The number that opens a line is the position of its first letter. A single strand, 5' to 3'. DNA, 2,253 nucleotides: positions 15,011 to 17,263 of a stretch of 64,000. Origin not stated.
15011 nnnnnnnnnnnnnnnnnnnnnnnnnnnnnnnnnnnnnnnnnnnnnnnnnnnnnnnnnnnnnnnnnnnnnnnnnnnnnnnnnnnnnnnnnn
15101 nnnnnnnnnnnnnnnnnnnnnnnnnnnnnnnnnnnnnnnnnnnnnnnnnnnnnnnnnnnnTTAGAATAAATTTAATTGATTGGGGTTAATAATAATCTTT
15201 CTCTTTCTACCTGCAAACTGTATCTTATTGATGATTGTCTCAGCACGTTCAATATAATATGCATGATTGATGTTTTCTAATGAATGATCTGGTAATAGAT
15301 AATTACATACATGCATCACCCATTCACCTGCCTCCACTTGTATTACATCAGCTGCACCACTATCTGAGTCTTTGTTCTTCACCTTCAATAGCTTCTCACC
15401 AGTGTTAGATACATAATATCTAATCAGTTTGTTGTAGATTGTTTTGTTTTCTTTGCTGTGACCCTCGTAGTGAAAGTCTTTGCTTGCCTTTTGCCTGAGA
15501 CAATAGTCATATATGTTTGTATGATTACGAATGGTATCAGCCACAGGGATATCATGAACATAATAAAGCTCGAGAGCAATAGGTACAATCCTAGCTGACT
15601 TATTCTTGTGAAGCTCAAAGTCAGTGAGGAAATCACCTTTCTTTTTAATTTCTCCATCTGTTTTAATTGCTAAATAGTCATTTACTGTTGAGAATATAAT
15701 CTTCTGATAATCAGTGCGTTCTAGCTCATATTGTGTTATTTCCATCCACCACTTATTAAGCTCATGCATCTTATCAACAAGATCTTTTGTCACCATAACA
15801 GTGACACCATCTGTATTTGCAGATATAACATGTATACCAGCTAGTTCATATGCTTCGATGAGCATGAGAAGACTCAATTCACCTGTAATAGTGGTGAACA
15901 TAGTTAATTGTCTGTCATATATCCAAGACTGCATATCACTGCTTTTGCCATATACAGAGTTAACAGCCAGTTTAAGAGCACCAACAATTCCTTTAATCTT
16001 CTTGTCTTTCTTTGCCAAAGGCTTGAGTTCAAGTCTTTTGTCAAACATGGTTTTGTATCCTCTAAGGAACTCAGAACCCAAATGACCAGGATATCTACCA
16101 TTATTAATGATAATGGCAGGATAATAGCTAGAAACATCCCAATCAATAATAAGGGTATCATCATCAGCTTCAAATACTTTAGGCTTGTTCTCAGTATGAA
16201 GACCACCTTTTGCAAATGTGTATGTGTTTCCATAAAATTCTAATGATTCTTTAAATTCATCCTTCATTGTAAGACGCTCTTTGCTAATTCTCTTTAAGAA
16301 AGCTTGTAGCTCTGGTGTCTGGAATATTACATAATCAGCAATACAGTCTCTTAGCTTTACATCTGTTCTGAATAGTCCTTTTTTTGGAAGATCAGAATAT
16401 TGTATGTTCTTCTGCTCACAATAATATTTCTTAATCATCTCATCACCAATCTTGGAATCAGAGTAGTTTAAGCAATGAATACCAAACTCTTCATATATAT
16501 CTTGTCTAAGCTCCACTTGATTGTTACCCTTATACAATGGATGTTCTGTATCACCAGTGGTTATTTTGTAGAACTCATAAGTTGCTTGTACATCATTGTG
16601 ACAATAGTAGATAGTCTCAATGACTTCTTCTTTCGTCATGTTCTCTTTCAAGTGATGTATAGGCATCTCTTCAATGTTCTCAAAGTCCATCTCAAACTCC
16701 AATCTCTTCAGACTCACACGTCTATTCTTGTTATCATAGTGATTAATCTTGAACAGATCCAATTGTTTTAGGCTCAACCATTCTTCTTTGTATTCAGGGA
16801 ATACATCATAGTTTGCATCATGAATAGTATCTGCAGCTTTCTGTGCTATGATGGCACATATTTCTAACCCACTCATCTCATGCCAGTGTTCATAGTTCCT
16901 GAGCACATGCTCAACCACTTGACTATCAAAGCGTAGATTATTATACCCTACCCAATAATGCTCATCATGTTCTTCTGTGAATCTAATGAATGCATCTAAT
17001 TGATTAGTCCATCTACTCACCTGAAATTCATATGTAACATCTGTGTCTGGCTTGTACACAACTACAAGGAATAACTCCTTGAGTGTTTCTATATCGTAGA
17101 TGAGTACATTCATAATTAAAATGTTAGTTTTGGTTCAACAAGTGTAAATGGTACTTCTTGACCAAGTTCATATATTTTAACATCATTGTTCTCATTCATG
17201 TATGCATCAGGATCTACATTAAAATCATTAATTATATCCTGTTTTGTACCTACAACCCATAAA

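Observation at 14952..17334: Family B DNA polymerase gene bracketed by two paralogous ~70-aa genes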

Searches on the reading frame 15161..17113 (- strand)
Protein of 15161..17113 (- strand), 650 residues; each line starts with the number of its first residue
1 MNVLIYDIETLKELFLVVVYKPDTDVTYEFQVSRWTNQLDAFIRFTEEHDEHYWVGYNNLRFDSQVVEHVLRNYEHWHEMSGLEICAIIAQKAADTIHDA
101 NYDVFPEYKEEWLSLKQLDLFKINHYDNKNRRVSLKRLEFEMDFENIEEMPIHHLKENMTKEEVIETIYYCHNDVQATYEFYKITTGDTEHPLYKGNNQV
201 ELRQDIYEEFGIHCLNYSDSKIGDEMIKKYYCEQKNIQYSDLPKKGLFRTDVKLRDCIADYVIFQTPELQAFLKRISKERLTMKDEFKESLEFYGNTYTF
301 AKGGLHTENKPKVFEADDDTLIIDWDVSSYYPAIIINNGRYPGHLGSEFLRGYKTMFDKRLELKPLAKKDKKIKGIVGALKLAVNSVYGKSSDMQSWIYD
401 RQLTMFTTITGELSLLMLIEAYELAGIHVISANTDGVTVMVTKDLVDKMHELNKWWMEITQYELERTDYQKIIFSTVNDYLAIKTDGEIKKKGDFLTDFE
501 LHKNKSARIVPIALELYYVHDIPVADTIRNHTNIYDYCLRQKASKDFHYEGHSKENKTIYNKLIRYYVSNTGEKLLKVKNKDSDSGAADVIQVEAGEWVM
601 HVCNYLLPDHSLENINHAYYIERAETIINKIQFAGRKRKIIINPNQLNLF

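Call 4: search_protein_families(library=pfam, proteins=[window:15161-17113:-], max_evalue=0.1)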
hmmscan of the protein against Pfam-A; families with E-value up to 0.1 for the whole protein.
window:15161-17113:- (650 aa): 0 families

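Call 5: search_protein_families(library=phrogs, proteins=[window:15161-17113:-], max_evalue=0.01)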
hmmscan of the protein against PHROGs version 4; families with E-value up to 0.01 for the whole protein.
window:15161-17113:- (650 aa): 3 families
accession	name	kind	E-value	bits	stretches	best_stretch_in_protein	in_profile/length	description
phrog_1252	-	DNA, RNA and nucleotide metabolism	1.1e-139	468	1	2-637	53-657/663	DNA polymerase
phrog_18505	-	DNA, RNA and nucleotide metabolism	1.4e-37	130.7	1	368-570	28-238/349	DNA polymerase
phrog_15833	-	DNA, RNA and nucleotide metabolism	1.7e-12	48.4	1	490-578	7-101/192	DNA polymerase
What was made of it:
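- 15161..17113 (-): polB: 650-aa divergent family-B DNA polymerase with a 3'-5' exonuclease domain. It is the conserved anchor of the region and the substrate of the crossover. phrog_1252 at 1e-139 (call 5).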

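Call 7: search_solved_structures(query=window:15161-17113:-, max_evalue=1)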
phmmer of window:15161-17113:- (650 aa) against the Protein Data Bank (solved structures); distinct sequences matched with E-value up to 1: 2.
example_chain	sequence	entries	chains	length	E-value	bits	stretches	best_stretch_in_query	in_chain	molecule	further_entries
1pfs_A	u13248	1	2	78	0.038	15.6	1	280-340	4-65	PF3 SINGLE-STRANDED DNA BINDING PROTEIN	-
5mdn_A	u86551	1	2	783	0.27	12.8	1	378-493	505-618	DNA polymerase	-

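Call 9: search_dna_similar(query=window:15161-17113:-, collection=phages, mode=protein, max_evalue=0.00001, max_rows=30)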
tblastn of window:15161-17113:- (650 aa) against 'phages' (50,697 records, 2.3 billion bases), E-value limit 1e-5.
Records with a match: 850; places in all: 855; records where one place covers at least 80% of the query: 611.
Best place of each record, by identity: <60% 850.
By first word of the organism name: Rheinheimera 115; Pseudomonas 98; Vibrio 90; Klebsiella 77; Escherichia 56; uncultured 41; Leuconostoc 39; Rhodobacter 30; Flavobacterium 29; Rhizobium 27; and 59 more.
By host as written in the record: - 124; Rheinheimera sp. BAL341 115; Klebsiella pneumoniae 46; Pseudomonas aeruginosa 31; Rhodobacter capsulatus YW1 30; Escherichia coli 23; Stenotrophomonas maltophilia 14; Flavobacterium psychrophilum 950106-1/1 12; and 232 more.
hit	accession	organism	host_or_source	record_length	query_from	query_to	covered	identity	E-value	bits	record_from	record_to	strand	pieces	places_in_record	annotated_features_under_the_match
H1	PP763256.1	Acinetobacter phage Ab3-TPeters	Acinetobacter baumannii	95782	5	628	94%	32.6%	4e-36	284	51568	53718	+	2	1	DNA polymerase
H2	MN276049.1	Acinetobacter phage BS46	Acinetobacter baumannii AC54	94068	2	628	95%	32.1%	2e-34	278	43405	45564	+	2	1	putative DNA polymerase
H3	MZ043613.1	Acinetobacter phage TaPaz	Acinetobacter baumannii NIPH601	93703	6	628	93%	32.5%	6e-37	268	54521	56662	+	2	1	DNA polymerase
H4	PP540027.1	Maribacter phage Panino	Maribacter halichondriae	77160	5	636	97%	31.0%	1e-70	255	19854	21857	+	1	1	DNA polymerase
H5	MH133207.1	Acinetobacter phage vB_AbaM_B9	Acinetobacter baumannii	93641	6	628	93%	32.2%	2e-36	264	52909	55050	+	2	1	hypothetical protein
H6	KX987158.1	Salmonella phage vB_SenS_Sasha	Salmonella enterica subsp. enterica ...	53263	5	632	97%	30.5%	1e-70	255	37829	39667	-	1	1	putative DNA polymerase | terminator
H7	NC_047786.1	Salmonella phage vB_SenS_Sasha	Salmonella enterica subsp. enterica ...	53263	5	632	97%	30.5%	1e-70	255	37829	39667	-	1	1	DNA polymerase | terminator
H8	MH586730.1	Salmonella phage Solent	Salmonella enterica subsp. enterica ...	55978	5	632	97%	30.5%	1e-70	255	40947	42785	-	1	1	DNA polymerase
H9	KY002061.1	Salmonella phage vB_SenS_Sergei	Salmonella enterica subsp. enterica ...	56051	5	632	97%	30.5%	1e-70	255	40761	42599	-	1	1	putative DNA polymerase | terminator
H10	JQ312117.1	Agrobacterium phage 7-7-1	Agrobacterium sp. H13-3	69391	2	632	97%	30.3%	3e-65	239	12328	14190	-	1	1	putative DNA polymerase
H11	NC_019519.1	Agrobacterium phage 7-7-1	Agrobacterium sp. H13-3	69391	2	632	97%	30.3%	3e-65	239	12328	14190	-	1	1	DNA polymerase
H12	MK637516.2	Agrobacterium phage Milano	Agrobacterium tumefaciens C58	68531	2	632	97%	30.3%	3e-63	233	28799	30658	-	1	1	DNA polymerase | ribosome_binding_site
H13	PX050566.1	Acinetobacter phage vB_AciJM_313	Acinetobacter johnsonii CEMTC 8123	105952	6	632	95%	31.1%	5e-43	280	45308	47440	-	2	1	DNA polymerase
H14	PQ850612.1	Escherichia phage KarinMuster_Bas82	Escherichia coli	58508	1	632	97%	30.2%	6e-71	256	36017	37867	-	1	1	DNA polymerase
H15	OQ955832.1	Escherichia phage vB_EcoS_PJ16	Multidrug resistant Escherichia coli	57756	5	632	97%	30.4%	3e-71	257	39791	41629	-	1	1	PJ16_073: DNA polymerase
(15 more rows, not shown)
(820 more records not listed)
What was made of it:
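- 15161..17113 (-): About 30% identity to the Sashavirus, 7-7-1 and Maribacter phage polymerases (call 9).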

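Call 15: find_related_loci(query=window:15161-17113:-, collection=viral_contigs, flank=6000)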
Query window:15161-17113:- (650 aa) in viral_contigs; peptide patterns used: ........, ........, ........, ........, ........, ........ (x = any residue, [..] = any of these).
341 stretches matched a pattern; 341 encode a relative of the query (tblastn E <= 1e-3); the best 80 are kept; 80 distinct loci.
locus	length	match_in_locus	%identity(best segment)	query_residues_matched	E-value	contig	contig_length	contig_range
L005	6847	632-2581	98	1-650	0e+0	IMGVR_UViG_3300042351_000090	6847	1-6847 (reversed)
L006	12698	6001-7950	94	1-650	0e+0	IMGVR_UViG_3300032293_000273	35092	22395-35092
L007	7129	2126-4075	93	1-650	0e+0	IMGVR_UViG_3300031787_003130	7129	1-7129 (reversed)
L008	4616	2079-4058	88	1-650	0e+0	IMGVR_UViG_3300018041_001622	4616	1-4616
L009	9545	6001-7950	87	1-650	0e+0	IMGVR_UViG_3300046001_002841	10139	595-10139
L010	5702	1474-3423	87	1-650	0e+0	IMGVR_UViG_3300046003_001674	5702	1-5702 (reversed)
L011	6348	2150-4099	87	1-650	0e+0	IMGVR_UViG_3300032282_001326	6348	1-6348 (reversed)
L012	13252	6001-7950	86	1-650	0e+0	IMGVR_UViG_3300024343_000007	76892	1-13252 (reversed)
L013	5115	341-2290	86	1-650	0e+0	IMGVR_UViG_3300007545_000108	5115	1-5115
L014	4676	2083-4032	87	1-650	0e+0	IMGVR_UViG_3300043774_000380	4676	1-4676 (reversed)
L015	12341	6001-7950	86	1-650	0e+0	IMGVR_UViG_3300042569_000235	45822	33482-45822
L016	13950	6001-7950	86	1-650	0e+0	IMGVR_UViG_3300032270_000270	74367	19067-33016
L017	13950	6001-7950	86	1-650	0e+0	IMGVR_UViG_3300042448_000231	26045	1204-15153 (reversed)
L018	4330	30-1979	85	1-650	0e+0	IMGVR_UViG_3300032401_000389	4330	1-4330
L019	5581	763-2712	84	1-650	0e+0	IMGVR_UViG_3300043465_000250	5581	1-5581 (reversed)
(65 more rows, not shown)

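Call 47: find_homologous_proteins(query=window:15161-17113:-, max_evalue=0.00001)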
Query window:15161-17113:- (650 aa): 4726 proteins with E <= 0.00001 among 8000 candidates; the best 120 are listed.
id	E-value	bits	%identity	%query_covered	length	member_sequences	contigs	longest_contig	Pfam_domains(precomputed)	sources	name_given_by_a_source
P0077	0.0e+0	1444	97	100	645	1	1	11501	-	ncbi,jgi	jgi:hypothetical protein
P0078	0.0e+0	1418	94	100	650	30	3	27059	-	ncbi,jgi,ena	jgi:hypothetical protein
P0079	0.0e+0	1402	92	100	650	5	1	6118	-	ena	-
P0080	0.0e+0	1394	92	100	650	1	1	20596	-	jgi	jgi:hypothetical protein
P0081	0.0e+0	1390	91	100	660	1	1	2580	-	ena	-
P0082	0.0e+0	1389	92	100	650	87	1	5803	-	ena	-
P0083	0.0e+0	1387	92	100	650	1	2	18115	-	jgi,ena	jgi:hypothetical protein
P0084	0.0e+0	1386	91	100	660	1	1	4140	-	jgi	jgi:hypothetical protein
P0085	0.0e+0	1367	90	100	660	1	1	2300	-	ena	-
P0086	0.0e+0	1353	88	100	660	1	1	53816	-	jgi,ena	-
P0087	0.0e+0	1349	88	100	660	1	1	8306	-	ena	-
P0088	0.0e+0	1345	89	100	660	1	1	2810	-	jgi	-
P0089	0.0e+0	1339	88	100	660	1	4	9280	-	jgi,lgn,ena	-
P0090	0.0e+0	1326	86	100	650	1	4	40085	-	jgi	-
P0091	0.0e+0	1324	86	100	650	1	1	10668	-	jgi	-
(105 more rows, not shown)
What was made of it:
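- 15161..17113 (-): More than 4700 related clusters (call 47).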

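Call 48: search_protein_families(library=ncbifam, proteins=[window:15161-17113:-], max_evalue=0.1)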
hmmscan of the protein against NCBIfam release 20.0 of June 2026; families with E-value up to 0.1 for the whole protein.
window:15161-17113:- (650 aa): 0 families

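Call 50: get_annotated_region(hit=H4, flank=2500)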
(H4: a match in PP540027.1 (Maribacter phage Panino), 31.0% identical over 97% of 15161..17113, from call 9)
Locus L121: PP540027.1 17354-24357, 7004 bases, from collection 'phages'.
description: Maribacter phage Panino, complete genome.
organism: Maribacter phage Panino (NCBI taxid 3135610)
taxonomy: Viruses; Duplodnaviria; Heunggongvirae; Uroviricota; Caudoviricetes
host: Maribacter halichondriae; source: Halichondria panicea sponge tissue; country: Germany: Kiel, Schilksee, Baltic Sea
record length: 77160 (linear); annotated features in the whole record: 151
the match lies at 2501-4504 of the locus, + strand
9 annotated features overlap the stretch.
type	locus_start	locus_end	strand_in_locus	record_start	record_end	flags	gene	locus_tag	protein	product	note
CDS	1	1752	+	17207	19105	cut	-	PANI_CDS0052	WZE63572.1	ribonucleotide reductase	RNA and nucleotide metabolism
CDS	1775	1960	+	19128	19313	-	-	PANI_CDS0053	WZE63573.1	hypothetical protein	-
CDS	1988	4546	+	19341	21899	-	-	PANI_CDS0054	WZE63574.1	DNA polymerase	RNA and nucleotide metabolism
CDS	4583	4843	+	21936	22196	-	-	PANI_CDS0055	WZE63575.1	hypothetical protein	-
CDS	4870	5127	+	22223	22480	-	-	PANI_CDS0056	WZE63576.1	hypothetical protein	-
CDS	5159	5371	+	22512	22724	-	-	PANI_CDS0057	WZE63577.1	hypothetical protein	-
CDS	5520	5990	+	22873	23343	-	-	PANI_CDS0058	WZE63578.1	endonuclease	RNA and nucleotide metabolism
CDS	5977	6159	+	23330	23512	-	-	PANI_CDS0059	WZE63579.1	hypothetical protein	-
CDS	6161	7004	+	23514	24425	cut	-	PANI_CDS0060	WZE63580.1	DNA transfer protein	-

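Call 51: get_annotated_region(hit=H6, flank=1500)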
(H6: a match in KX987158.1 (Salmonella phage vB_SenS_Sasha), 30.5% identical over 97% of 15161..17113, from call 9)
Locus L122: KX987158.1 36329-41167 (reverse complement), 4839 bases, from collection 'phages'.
description: Salmonella phage vB_SenS_Sasha, complete genome.
organism: Salmonella phage vB_SenS_Sasha (NCBI taxid 1913114)
taxonomy: Viruses; Duplodnaviria; Heunggongvirae; Uroviricota; Caudoviricetes; Sashavirus; Sashavirus sasha
host: Salmonella enterica subsp. enterica serovar Kentucky; source: Beef cattle feedlot; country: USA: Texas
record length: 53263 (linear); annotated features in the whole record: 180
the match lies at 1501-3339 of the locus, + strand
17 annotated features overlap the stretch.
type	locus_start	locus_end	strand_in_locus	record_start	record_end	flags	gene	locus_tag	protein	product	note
CDS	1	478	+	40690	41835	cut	-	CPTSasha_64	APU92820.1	hypothetical protein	CPT_Sasha_gp64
regulatory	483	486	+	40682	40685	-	-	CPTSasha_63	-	ribosome_binding_site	-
CDS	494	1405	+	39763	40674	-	-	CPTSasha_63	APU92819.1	hypothetical protein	CPT_Sasha_gp63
repeat_region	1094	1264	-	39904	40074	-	-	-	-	-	direct tandem repeat region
regulatory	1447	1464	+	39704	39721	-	-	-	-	terminator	-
regulatory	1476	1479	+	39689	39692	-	-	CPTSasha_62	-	ribosome_binding_site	-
CDS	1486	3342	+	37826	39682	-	-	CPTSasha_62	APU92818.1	putative DNA polymerase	CPT_Sasha_gp62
regulatory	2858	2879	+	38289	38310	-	-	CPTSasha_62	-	terminator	-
regulatory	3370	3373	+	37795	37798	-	-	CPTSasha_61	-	ribosome_binding_site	-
CDS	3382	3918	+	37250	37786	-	-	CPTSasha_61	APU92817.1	hypothetical protein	CPT_Sasha_gp61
regulatory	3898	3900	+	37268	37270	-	-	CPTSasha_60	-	ribosome_binding_site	-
CDS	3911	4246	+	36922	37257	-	-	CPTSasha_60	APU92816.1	NinX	CPT_Sasha_gp60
regulatory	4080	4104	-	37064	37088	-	-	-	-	terminator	-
regulatory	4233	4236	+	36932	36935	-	-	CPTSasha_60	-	ribosome_binding_site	-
CDS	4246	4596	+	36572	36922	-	-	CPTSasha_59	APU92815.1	nucleoside 2-deoxyribosyltransferase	CPT_Sasha_gp59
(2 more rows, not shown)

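Call 52: get_annotated_region(hit=H10, flank=1500)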
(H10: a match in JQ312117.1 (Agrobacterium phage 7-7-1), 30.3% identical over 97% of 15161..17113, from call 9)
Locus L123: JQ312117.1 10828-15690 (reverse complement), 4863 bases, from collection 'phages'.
description: Agrobacterium phage 7-7-1, complete genome.
organism: Agrobacterium phage 7-7-1 (NCBI taxid 1161931)
taxonomy: Viruses; Duplodnaviria; Heunggongvirae; Uroviricota; Caudoviricetes; Schmittlotzvirus; Schmittlotzvirus sv771
host: Agrobacterium sp. H13-3; source: compost; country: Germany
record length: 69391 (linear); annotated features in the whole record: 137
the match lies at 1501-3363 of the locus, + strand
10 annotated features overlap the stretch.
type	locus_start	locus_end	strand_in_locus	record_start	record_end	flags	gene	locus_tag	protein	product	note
CDS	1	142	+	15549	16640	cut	-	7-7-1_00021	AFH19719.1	hypothetical protein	poor ribosome-binding site; similar to YP_024901.1 gp67 [Burkholderia phage BcepB1A]; PF10926.2 DUF2800 family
CDS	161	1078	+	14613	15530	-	-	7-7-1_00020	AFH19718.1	hypothetical protein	similar to YP_024902.1 gp68 [Burkholderia phage BcepB1A]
regulatory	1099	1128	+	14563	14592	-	-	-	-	terminator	rho-independent terminator discovered using ARNold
CDS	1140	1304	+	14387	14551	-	-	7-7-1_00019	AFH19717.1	hypothetical protein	-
CDS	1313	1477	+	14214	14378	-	-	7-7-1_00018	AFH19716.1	hypothetical protein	-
CDS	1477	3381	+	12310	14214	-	-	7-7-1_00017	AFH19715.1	putative DNA polymerase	similar to YP_001293433.1 hypothetical protein ORF026 [Pseudomonas phage 73] & YP_001781753.1 phage DNA polymerase ...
CDS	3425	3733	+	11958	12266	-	-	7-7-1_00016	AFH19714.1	hypothetical protein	-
CDS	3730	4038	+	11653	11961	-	-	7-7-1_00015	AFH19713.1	hypothetical protein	similar to NP_356864.1 hypothetical protein Atu3758 [Agrobacterium tumefaciens str. C58]; PF10073.3 DUF2312 family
CDS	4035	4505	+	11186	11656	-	-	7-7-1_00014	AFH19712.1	hypothetical protein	-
CDS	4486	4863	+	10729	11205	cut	-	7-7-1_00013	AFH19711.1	hypothetical protein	similar to YP_001418551.1 hypothetical protein Xaut_3666 [Xanthobacter autotrophicus Py2]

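Call 54: search_solved_structures(query=A3, max_evalue=1, show_alignments=1)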
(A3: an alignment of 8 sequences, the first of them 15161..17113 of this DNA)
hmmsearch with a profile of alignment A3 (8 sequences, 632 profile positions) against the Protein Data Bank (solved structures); distinct sequences matched with E-value up to 1: 48.
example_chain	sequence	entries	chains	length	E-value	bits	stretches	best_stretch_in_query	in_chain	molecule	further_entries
8s84_A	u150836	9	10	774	6e-06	28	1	339-481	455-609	DNA polymerase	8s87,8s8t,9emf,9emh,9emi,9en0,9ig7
8g99_A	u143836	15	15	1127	2.3e-05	26.1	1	338-440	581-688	DNA polymerase alpha catalytic subunit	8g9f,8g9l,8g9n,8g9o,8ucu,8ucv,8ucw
9mj5_S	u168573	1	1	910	2.4e-05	26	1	337-440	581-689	DNA polymerase alpha catalytic subunit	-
5iud_A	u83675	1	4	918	2.4e-05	26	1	337-440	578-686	DNA polymerase alpha catalytic subunit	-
4q5v_A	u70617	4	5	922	2.4e-05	26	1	337-440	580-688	DNA polymerase alpha catalytic subunit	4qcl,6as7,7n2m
8vy3_C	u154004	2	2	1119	3.2e-05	25.6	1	337-440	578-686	DNA polymerase alpha catalytic subunit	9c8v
5exr_C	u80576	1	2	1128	3.3e-05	25.6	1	337-440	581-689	DNA polymerase alpha catalytic subunit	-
7u5c_C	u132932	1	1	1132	3.3e-05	25.5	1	337-440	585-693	DNA polymerase alpha catalytic subunit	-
8d0b_F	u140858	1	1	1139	3.3e-05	25.5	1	337-440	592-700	DNA polymerase alpha catalytic subunit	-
7opl_A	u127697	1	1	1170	3.5e-05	25.5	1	337-440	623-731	DNA polymerase alpha catalytic subunit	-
1s5j_A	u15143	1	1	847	3.7e-05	25.4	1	341-480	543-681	DNA polymerase I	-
8d96_C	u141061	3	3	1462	4.7e-05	25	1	337-440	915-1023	DNA polymerase alpha catalytic subunit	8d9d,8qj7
8b9d_B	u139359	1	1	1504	4.9e-05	25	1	337-440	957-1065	DNA polymerase alpha catalytic subunit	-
8d0k_F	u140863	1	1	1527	5e-05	25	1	337-440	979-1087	DNA polymerase alpha catalytic subunit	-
5mdn_A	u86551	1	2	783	5.7e-05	24.8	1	338-474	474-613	DNA polymerase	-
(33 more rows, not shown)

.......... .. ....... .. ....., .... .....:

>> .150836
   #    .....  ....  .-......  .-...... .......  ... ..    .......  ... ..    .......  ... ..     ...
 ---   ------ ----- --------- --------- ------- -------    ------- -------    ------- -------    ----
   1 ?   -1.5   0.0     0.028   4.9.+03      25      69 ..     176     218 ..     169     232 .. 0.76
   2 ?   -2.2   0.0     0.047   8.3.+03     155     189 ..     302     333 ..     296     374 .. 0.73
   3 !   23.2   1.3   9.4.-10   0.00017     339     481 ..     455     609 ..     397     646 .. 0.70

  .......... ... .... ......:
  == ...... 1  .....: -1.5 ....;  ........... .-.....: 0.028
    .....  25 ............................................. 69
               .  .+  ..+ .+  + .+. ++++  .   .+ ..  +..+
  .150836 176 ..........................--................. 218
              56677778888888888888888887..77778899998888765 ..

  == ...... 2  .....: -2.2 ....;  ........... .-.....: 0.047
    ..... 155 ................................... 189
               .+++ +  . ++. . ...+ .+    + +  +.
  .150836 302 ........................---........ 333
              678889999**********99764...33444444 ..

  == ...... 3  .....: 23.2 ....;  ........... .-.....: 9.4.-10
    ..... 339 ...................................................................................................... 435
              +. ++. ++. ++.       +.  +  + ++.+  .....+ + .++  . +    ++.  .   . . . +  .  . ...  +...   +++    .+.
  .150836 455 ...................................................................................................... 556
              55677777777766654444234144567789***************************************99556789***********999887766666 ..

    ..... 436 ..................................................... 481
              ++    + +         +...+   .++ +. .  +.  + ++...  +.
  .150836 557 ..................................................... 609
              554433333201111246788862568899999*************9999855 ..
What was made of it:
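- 15161..17113 (-): Profile versus PDB: all significant hits are PolBs (call 54).
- Checked: All 28 matches below E 1e-3 are PolB, with a best E of 6e-6 over motifs B and C (call 54).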
